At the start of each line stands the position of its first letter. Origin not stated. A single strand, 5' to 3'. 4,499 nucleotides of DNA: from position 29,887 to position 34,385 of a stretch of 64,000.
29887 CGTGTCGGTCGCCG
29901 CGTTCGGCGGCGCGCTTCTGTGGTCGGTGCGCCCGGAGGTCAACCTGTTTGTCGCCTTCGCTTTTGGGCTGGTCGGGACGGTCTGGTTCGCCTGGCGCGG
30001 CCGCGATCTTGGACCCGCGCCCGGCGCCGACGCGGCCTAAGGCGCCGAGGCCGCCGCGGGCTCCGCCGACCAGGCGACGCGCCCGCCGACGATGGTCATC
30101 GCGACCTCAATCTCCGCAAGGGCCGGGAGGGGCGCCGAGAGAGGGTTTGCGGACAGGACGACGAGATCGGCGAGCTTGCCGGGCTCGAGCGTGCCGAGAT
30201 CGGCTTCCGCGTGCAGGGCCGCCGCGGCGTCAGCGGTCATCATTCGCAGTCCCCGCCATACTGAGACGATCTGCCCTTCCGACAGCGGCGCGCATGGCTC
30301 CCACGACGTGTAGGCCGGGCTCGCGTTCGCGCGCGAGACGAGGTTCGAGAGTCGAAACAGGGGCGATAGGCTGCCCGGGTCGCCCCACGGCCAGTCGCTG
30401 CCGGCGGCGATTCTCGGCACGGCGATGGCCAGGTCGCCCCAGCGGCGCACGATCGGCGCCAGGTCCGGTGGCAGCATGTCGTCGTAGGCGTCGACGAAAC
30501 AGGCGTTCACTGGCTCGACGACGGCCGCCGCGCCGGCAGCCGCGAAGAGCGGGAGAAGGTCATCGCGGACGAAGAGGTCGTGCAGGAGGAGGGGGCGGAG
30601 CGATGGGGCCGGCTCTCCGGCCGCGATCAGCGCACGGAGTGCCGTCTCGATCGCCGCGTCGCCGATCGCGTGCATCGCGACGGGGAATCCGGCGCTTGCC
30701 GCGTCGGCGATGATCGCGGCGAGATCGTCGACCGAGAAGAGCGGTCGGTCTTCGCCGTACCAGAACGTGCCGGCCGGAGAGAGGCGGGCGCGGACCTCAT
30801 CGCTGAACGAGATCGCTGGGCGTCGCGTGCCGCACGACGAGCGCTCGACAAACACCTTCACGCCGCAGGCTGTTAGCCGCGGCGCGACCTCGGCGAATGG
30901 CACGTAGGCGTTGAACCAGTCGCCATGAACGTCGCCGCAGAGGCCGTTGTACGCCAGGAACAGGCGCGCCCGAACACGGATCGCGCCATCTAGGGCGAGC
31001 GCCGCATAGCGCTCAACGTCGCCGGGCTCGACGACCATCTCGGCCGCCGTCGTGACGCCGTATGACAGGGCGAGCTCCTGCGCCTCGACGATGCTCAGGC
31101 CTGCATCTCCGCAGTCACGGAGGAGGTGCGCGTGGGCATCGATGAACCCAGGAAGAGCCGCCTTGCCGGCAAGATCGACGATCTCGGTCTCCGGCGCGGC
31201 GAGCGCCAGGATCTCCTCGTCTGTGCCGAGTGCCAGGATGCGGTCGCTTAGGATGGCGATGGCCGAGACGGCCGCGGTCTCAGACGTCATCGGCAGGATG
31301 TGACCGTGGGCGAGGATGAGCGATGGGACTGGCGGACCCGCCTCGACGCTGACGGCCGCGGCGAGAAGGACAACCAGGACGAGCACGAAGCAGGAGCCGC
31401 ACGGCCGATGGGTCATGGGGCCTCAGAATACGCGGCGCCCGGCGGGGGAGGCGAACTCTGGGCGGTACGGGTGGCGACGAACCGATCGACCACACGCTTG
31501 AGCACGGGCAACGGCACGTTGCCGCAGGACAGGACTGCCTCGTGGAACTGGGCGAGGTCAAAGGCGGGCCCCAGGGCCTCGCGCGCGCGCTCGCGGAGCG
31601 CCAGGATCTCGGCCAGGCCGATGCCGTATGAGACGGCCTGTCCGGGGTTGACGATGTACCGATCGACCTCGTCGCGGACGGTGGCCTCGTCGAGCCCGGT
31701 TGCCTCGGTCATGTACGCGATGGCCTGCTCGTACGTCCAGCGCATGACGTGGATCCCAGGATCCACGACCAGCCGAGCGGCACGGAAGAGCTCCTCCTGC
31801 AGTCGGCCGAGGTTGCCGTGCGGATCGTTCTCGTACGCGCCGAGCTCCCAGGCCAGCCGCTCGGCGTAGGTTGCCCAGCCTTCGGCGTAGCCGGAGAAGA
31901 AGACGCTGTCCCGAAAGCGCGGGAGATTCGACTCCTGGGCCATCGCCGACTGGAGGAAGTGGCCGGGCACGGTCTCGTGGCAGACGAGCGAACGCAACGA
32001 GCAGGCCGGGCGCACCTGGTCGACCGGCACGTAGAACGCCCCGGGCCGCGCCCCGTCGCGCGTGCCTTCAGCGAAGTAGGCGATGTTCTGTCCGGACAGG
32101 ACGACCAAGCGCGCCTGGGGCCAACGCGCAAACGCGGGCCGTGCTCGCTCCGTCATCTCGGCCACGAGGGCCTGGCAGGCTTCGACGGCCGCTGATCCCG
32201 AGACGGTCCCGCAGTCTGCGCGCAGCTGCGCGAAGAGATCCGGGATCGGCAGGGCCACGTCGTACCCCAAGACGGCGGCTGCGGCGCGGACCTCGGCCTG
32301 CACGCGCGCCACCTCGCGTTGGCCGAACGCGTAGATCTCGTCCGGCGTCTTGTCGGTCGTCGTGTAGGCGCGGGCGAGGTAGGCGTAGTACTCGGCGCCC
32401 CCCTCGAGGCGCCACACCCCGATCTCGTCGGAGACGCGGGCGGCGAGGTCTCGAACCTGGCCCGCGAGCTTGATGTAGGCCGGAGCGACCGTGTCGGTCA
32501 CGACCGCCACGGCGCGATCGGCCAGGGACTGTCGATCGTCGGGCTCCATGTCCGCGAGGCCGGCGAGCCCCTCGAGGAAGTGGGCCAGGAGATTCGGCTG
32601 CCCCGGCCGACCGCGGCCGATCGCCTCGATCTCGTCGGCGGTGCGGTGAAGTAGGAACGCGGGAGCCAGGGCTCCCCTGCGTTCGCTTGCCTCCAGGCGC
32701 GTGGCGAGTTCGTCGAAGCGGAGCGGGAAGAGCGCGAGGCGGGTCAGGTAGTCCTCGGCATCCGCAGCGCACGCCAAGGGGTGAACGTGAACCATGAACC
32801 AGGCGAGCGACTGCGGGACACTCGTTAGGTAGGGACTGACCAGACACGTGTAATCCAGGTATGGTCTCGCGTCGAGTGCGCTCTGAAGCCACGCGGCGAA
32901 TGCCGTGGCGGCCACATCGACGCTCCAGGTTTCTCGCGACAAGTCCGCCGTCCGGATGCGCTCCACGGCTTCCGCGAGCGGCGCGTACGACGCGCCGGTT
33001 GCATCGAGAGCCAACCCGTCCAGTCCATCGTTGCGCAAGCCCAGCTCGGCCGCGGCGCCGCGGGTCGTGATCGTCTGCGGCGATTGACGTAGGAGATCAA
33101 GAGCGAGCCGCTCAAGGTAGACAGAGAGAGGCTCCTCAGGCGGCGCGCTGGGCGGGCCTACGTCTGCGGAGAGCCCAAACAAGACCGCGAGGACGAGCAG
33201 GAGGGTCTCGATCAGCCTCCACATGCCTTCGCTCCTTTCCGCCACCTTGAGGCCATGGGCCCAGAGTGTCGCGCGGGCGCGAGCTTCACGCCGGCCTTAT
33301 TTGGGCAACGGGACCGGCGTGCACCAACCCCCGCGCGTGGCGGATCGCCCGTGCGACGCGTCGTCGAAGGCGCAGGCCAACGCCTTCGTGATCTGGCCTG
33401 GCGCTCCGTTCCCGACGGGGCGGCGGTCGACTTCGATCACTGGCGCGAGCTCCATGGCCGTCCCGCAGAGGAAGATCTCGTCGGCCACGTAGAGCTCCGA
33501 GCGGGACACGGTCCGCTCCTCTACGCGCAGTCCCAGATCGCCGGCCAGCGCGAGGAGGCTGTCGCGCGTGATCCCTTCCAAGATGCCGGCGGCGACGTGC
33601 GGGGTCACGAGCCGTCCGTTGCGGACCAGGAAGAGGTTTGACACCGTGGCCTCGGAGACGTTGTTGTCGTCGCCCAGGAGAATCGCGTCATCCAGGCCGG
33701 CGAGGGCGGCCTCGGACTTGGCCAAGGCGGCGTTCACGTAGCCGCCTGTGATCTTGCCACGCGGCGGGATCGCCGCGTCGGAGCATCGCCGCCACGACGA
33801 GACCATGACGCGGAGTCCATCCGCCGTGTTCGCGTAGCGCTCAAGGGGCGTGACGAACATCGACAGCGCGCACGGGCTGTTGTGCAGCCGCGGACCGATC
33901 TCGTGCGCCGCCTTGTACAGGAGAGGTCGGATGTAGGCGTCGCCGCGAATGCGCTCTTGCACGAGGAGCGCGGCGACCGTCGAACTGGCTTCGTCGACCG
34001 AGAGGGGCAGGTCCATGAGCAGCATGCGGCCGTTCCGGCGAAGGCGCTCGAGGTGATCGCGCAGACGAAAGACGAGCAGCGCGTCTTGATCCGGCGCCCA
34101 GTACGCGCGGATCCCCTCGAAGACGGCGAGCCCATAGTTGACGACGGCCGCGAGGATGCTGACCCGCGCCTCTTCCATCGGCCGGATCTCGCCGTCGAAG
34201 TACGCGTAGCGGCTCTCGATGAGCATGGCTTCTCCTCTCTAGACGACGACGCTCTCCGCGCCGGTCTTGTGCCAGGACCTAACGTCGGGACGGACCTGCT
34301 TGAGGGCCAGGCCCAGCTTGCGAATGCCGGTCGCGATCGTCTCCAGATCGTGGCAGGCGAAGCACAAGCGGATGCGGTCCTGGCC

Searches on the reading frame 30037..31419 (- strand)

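Call 66: search_protein_families(library=pfam, proteins=[window:30037-31419:-], max_evalue=0.00001)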
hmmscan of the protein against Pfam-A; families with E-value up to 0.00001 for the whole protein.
window:30037-31419:- (460 aa): 2 families
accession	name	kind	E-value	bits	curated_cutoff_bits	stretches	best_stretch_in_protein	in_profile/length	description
PF07969.17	Amidohydro_3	-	6.7e-38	131.8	29.7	1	117-448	168-470/472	Amidohydrolase family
PF01979.26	Amidohydro_1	-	4.2e-15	56.3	25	1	391-448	287-344/345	Amidohydrolase family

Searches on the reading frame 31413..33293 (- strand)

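Call 66: search_protein_families(library=pfam, proteins=[window:31413-33293:-], max_evalue=0.00001)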
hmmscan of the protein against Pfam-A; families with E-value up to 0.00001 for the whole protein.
window:31413-33293:- (626 aa): 1 family
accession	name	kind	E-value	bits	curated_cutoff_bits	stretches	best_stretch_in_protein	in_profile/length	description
PF05960.17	DUF885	-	4.8e-122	409.7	32.4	1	81-602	4-532/532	Bacterial protein of unknown function (DUF885)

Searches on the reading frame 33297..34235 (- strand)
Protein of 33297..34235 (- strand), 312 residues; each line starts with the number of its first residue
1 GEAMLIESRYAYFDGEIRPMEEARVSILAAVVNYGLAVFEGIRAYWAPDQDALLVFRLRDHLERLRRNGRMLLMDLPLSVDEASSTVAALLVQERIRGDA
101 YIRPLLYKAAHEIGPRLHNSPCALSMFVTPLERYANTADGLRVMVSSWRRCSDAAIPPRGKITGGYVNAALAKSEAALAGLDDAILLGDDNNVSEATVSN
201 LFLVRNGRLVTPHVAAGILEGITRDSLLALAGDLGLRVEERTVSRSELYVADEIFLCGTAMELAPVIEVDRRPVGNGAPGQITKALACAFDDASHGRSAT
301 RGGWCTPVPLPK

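Call 66: search_protein_families(library=pfam, proteins=[window:33297-34235:-], max_evalue=0.00001)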
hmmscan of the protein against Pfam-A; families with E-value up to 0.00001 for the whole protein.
window:33297-34235:- (312 aa): 1 family
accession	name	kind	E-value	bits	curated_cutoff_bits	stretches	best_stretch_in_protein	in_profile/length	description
PF01063.24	Aminotran_4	-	1.3e-46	159.7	28.5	1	38-268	2-222/223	Amino-transferase class IV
